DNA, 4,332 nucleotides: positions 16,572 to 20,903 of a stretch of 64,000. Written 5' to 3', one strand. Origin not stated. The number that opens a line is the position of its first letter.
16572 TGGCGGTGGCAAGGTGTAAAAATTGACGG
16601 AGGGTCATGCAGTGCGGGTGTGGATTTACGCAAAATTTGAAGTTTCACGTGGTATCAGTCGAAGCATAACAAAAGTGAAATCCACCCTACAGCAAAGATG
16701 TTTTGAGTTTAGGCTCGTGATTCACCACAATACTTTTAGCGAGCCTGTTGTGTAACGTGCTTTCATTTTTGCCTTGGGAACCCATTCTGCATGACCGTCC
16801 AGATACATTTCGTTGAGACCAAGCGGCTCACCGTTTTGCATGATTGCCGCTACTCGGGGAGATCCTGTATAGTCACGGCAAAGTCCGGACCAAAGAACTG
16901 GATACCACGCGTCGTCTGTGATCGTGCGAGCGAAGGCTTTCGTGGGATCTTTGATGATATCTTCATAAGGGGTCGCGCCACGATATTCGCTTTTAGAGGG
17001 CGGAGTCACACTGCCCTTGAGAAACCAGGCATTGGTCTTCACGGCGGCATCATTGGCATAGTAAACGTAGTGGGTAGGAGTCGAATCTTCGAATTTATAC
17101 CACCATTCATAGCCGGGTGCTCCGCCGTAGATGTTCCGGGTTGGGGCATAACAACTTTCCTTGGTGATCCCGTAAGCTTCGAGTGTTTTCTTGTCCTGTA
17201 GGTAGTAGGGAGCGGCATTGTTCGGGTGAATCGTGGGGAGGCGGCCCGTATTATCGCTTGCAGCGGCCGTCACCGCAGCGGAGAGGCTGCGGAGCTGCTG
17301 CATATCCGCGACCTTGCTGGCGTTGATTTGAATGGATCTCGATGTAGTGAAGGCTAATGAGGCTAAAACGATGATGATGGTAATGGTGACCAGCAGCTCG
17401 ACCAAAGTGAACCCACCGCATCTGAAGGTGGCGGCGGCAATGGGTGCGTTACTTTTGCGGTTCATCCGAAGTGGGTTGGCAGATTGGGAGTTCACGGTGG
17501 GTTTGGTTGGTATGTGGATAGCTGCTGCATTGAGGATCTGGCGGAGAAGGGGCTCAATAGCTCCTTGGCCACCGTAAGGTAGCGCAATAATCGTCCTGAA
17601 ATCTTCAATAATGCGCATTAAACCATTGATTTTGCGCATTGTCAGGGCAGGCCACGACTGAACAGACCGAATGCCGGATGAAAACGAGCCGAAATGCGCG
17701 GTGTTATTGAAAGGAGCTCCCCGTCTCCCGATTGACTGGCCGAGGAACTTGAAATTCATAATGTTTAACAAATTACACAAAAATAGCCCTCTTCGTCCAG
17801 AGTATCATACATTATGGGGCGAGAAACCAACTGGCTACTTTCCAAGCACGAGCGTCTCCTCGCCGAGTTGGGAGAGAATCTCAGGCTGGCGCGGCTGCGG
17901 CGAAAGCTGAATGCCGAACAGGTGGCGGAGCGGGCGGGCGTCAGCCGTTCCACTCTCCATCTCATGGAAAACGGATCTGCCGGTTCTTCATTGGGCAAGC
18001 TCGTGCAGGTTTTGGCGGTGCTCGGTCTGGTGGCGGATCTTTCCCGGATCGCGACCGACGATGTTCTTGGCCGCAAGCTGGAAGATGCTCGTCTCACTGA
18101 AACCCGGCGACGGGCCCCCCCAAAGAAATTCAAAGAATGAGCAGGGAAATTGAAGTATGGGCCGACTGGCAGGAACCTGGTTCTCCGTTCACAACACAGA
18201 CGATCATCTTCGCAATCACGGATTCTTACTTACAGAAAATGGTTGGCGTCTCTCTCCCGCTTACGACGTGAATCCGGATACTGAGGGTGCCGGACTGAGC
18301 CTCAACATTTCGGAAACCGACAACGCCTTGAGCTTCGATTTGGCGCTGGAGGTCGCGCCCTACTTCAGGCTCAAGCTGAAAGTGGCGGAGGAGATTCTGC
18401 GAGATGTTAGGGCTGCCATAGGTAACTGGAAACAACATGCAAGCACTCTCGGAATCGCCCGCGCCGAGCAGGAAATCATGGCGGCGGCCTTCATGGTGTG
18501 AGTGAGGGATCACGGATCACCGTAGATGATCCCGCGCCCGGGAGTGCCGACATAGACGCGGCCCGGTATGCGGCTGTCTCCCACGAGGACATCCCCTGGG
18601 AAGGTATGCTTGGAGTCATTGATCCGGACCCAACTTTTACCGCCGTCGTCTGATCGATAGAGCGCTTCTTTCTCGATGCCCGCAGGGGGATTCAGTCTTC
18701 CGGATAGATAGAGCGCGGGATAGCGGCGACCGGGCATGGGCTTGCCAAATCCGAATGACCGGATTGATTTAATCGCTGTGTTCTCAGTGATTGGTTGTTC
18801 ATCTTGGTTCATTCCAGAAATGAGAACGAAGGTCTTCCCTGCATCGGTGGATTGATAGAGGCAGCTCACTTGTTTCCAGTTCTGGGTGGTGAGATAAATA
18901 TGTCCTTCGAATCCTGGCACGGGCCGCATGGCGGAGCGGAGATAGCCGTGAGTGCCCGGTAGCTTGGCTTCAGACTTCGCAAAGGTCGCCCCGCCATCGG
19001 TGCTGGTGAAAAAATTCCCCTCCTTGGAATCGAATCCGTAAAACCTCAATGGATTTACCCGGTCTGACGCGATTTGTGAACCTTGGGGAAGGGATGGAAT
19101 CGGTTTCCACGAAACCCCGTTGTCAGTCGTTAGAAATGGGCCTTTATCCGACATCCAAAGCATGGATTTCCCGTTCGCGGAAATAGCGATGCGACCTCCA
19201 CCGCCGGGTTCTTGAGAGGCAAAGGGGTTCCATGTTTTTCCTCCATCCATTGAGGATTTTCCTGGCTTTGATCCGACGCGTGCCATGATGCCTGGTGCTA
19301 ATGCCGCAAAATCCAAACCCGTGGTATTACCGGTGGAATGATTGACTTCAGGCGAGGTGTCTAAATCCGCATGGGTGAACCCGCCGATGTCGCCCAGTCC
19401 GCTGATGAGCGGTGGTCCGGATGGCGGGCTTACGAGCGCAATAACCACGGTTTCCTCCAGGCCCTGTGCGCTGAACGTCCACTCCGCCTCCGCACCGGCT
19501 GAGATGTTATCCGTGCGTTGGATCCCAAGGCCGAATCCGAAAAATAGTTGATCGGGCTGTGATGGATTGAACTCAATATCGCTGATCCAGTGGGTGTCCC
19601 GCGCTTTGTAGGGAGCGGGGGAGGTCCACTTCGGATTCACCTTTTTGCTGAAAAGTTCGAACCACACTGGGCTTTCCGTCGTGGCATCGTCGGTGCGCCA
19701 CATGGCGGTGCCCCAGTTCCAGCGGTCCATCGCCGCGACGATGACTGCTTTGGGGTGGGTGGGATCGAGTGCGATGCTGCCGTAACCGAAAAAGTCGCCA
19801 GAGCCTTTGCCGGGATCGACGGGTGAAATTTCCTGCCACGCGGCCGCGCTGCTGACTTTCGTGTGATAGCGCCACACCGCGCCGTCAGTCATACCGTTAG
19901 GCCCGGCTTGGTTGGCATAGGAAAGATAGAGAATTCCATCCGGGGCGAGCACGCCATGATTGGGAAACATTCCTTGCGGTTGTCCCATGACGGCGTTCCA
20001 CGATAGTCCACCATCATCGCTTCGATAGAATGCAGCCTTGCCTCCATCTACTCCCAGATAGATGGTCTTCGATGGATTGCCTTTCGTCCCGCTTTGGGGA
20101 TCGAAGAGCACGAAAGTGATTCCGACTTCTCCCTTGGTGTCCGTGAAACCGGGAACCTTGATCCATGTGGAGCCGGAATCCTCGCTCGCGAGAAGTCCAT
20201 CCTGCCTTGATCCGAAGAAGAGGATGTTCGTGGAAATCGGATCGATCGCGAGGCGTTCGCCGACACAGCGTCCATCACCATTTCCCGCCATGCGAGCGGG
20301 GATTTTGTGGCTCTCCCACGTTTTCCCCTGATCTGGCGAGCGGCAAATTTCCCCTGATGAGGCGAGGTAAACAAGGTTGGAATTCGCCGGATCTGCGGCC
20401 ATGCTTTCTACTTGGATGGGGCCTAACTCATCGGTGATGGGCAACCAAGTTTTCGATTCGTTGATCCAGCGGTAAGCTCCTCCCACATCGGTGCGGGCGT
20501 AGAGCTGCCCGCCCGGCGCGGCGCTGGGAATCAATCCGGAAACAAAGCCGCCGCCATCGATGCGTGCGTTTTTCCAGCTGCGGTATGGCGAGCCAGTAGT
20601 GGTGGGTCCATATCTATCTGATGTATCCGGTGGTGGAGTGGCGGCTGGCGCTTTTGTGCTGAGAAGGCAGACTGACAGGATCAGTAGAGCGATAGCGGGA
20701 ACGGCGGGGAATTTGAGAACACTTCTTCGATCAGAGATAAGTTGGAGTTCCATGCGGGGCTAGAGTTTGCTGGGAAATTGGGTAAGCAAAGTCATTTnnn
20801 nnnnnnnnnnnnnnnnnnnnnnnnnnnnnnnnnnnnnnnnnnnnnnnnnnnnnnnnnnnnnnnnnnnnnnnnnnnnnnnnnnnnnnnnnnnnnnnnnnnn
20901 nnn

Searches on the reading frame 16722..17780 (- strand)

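Call 71: search_protein_families(library=pfam, proteins=[window:16722-17780:-])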
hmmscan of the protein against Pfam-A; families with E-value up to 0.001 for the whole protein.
window:16722-17780:- (352 aa): 1 family
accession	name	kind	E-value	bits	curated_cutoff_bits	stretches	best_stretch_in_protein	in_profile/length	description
PF07963.17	N_methyl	-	1.7e-05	24.6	21.2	1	120-144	3-27/27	Prokaryotic N-terminal methylation motif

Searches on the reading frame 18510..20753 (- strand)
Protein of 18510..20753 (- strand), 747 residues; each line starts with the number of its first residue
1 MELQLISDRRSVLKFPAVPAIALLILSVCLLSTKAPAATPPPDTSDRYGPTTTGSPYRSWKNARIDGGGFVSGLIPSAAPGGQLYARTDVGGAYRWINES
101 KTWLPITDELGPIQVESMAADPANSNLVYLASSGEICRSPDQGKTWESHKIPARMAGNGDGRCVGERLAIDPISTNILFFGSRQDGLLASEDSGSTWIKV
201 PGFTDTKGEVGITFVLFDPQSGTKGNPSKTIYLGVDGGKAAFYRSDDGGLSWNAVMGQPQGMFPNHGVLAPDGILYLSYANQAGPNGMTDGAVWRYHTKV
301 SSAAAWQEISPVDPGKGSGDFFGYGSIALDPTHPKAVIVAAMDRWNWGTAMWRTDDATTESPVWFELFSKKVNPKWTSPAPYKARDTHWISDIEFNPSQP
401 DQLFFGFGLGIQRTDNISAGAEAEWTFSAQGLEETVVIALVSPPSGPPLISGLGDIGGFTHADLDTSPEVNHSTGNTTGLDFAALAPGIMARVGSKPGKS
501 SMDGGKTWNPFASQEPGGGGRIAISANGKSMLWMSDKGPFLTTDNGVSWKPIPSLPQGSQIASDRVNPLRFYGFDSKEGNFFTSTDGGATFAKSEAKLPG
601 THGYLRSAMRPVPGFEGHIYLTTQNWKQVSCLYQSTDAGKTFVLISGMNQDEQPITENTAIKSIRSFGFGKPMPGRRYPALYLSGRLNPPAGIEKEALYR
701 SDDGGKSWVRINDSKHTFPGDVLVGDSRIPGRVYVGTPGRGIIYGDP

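Call 71: search_protein_families(library=pfam, proteins=[window:18510-20753:-])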
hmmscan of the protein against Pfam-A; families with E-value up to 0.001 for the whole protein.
window:18510-20753:- (747 aa): 3 families
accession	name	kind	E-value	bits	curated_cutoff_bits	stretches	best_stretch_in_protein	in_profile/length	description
PF15902.12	Sortilin-Vps10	-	5.8e-18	65.3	33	1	98-200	8-112/446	Sortilin, neurotensin receptor 3,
PF02012.26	BNR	-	1.1e-11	43.3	27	0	699-708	1-10/12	BNR/Asp-box repeat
PF14870.12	PSII_BNR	-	3.1e-05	23.8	27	0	501-591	87-178/303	Photosynthesis system II assembly factor YCF48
